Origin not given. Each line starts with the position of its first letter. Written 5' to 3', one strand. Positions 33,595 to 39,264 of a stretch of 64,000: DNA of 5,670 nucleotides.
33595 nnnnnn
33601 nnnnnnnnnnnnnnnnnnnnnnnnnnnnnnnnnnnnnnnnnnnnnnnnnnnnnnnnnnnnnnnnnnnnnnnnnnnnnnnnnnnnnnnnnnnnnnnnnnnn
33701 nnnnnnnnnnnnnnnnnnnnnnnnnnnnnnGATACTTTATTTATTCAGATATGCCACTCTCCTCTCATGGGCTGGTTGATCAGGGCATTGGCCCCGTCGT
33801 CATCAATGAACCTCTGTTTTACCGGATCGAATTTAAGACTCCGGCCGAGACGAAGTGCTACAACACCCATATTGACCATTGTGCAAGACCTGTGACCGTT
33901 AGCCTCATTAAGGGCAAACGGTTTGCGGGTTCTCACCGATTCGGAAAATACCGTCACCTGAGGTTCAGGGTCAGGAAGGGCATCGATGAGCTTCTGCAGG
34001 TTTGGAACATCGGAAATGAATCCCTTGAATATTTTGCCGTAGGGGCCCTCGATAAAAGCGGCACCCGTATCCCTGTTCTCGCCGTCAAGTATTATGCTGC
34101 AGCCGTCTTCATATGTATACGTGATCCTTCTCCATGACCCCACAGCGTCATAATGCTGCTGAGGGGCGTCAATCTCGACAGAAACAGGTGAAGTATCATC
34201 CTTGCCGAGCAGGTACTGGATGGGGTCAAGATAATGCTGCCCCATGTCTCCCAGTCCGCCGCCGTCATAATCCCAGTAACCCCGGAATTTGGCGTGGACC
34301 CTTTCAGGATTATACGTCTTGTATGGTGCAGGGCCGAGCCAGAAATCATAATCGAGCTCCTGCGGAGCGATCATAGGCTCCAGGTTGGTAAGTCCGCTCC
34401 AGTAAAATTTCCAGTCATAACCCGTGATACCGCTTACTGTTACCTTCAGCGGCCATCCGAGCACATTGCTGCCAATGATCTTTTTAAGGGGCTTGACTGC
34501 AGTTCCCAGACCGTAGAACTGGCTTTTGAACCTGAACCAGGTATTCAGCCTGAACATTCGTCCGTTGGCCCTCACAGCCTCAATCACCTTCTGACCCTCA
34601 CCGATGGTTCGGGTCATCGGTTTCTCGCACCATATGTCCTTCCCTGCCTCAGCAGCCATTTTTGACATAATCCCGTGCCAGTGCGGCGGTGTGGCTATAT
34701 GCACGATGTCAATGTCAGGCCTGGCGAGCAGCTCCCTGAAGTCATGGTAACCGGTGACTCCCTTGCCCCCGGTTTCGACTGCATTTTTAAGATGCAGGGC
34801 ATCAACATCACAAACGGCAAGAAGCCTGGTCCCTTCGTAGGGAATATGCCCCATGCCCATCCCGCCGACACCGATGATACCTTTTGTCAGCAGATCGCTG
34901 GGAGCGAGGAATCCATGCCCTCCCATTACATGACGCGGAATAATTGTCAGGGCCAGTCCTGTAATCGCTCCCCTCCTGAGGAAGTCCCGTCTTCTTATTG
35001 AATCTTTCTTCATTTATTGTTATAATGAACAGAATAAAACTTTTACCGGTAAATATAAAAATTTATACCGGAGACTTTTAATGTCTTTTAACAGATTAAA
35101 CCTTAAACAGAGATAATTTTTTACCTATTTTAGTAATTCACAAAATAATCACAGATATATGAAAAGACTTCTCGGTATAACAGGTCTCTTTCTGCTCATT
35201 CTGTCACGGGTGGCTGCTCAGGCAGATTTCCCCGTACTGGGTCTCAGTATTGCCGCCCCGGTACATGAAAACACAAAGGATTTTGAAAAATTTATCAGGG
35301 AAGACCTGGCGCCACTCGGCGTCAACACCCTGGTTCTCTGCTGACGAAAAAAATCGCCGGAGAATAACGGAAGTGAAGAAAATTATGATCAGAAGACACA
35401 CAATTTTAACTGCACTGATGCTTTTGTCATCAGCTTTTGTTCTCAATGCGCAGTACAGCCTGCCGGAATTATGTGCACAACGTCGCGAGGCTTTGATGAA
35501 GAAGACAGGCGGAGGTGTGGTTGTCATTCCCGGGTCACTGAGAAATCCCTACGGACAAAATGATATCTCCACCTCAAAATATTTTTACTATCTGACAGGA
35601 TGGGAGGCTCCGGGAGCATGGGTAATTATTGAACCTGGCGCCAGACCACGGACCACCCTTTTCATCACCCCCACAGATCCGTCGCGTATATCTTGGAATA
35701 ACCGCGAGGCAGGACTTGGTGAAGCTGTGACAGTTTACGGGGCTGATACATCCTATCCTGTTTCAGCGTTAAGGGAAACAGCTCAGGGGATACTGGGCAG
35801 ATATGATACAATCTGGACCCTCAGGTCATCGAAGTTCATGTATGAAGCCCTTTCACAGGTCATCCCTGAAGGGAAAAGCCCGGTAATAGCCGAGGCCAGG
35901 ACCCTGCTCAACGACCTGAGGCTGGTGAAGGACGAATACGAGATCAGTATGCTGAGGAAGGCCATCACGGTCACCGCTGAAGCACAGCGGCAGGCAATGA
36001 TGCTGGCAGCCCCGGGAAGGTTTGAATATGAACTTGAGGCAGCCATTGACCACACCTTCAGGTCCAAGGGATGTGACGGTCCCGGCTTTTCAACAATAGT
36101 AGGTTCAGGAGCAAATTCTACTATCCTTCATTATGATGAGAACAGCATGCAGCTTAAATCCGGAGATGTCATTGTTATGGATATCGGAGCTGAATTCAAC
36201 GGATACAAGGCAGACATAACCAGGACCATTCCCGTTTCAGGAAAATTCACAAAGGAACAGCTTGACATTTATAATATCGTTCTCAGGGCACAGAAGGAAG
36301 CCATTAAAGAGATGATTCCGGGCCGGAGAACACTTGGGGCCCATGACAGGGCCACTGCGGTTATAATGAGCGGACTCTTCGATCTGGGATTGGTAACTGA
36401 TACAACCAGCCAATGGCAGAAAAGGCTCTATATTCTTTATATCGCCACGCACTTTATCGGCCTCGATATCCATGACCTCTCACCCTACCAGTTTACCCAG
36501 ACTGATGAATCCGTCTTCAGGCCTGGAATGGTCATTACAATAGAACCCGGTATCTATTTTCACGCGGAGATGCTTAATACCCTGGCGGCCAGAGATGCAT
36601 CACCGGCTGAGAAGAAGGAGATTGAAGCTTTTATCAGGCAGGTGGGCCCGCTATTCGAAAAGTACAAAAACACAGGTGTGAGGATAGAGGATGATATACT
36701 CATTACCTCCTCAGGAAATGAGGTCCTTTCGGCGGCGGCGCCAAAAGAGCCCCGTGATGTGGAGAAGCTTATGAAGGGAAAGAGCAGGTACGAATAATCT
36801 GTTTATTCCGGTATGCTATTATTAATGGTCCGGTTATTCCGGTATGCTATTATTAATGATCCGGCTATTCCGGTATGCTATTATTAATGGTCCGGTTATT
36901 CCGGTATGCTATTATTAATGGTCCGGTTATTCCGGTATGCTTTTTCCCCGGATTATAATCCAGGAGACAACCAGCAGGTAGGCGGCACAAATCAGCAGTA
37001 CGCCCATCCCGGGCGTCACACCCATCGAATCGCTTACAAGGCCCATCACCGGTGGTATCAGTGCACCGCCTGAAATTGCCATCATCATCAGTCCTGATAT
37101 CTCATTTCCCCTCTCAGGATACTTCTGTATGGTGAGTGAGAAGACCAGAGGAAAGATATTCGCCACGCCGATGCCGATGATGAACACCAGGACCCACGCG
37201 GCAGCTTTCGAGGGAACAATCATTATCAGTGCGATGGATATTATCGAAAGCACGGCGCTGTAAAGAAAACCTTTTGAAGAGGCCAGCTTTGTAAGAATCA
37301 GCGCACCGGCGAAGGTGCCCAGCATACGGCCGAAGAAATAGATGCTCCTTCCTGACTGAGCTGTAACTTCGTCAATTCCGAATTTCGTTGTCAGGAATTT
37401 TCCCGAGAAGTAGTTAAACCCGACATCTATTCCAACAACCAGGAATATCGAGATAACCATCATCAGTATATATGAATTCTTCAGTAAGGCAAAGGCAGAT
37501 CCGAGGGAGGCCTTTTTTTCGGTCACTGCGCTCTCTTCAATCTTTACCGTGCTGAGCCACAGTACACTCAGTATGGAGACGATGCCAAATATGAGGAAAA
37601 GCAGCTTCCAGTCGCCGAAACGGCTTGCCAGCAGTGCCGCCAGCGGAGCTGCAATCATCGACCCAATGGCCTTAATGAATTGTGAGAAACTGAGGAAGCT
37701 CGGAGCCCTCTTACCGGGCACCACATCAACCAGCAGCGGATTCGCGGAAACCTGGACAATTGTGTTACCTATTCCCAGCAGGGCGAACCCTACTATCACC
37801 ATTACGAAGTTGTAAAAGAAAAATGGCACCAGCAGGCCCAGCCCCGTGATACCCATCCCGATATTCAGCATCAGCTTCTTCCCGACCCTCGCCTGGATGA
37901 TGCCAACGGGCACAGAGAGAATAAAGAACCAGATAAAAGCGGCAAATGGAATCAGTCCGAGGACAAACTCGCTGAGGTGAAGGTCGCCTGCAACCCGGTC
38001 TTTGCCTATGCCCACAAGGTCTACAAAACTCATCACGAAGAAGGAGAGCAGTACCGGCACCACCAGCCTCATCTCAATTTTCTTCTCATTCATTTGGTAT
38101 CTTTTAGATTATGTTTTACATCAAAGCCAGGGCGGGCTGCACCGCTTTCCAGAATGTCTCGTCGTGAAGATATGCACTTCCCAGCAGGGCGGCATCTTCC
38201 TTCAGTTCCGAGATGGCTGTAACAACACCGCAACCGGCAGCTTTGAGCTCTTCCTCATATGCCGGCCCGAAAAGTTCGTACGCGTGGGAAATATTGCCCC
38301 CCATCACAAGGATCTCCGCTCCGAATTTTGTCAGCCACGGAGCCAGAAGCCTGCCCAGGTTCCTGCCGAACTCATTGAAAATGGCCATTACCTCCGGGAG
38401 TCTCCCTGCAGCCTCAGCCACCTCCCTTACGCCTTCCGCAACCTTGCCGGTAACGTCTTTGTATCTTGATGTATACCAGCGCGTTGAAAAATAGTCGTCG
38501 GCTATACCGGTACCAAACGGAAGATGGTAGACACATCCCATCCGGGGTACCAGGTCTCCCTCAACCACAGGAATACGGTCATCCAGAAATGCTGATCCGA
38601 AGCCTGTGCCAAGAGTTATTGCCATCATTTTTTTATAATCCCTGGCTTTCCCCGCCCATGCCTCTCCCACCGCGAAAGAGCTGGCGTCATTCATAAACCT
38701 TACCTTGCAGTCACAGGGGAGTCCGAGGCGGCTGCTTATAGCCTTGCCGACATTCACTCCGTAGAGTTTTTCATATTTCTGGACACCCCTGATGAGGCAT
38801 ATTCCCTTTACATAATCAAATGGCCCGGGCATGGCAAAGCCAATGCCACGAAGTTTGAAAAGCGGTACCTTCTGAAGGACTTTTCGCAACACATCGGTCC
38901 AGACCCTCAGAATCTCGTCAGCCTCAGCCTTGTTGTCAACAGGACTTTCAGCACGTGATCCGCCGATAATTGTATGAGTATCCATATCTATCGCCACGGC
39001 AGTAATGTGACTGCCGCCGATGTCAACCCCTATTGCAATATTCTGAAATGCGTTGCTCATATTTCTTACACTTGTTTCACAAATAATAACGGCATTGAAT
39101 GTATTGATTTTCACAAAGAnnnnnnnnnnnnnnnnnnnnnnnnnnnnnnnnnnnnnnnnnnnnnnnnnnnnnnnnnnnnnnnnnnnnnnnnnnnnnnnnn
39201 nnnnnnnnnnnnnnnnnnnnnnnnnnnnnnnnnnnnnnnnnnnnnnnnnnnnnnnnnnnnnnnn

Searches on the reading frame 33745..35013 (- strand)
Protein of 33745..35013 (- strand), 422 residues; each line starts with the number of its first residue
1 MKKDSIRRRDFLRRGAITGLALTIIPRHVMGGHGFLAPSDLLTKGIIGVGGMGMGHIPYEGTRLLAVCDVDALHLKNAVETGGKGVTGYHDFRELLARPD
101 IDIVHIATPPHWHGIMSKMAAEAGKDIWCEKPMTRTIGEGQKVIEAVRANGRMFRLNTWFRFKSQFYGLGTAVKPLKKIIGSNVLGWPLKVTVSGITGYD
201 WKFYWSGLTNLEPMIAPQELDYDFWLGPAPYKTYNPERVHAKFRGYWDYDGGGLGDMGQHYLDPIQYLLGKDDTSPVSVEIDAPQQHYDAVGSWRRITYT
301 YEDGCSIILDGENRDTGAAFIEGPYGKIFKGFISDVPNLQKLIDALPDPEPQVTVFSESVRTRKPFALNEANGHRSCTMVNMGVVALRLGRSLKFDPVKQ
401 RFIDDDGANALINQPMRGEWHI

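Call 28: search_protein_families(library=pfam, proteins=[window:33745-35013:-], max_evalue=0.00001)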
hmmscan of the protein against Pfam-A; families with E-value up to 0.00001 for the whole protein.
window:33745-35013:- (422 aa): 2 families
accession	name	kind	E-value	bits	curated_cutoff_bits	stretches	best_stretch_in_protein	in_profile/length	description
PF19051.5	GFO_IDH_MocA_C2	-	2e-140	467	23.3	1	169-422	1-254/254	Oxidoreductase family, C-terminal alpha/beta domain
PF01408.29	GFO_IDH_MocA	-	2.3e-18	67.5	24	1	45-156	4-118/120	Oxidoreductase family, NAD-binding Rossmann fold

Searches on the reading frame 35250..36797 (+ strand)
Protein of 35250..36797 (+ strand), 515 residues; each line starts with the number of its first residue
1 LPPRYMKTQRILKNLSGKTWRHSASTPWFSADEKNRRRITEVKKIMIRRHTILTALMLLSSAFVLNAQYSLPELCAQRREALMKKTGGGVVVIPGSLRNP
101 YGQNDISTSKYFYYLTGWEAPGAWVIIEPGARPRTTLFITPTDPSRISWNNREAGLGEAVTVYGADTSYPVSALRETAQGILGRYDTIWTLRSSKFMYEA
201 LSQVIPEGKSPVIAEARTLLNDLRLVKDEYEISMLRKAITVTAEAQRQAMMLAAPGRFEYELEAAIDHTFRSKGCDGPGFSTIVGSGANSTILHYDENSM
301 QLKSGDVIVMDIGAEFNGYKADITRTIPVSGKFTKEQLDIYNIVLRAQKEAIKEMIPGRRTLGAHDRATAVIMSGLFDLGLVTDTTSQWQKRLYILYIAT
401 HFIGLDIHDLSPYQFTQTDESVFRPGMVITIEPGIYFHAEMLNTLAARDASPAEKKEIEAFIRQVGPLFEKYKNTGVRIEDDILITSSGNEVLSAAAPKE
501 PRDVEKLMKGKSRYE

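Call 29: search_protein_families(library=pfam, proteins=[window:35250-36797:+], max_evalue=0.00001)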
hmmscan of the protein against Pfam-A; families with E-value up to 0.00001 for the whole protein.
window:35250-36797:+ (515 aa): 2 families
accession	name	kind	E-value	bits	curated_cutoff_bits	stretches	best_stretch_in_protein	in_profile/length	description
PF00557.29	Peptidase_M24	-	6.7e-54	183.3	23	1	234-486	2-207/208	Metallopeptidase family M24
PF05195.22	AMP_N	-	8.3e-19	67.9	24.6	1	76-189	2-121/121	Aminopeptidase P, N-terminal domain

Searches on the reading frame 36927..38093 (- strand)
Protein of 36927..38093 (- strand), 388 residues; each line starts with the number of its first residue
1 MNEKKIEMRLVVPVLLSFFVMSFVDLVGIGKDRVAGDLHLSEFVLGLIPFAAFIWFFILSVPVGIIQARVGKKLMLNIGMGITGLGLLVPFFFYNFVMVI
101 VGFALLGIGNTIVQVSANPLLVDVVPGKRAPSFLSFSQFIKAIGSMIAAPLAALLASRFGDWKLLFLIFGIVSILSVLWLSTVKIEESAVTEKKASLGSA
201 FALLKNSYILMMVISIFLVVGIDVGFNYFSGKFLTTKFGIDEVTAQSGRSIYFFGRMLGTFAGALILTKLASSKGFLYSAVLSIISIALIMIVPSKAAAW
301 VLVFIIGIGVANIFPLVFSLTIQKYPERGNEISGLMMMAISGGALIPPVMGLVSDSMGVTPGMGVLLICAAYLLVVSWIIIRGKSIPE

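Call 29: search_protein_families(library=pfam, proteins=[window:36927-38093:-], max_evalue=0.00001)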
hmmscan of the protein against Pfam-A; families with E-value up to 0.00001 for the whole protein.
window:36927-38093:- (388 aa): 1 family
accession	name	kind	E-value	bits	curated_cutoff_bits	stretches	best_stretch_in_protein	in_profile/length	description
PF07690.21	MFS_1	-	5e-33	114.9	33.4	1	16-346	4-345/347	Major Facilitator Superfamily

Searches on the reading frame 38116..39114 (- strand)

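Call 29: search_protein_families(library=pfam, proteins=[window:38116-39114:-], max_evalue=0.00001)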
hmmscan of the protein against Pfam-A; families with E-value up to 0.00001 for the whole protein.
window:38116-39114:- (332 aa): 1 family
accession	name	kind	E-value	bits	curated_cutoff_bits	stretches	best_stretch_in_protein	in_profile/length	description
PF00480.26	ROK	-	1.1e-16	61.6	22.9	1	28-317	2-291/294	ROK family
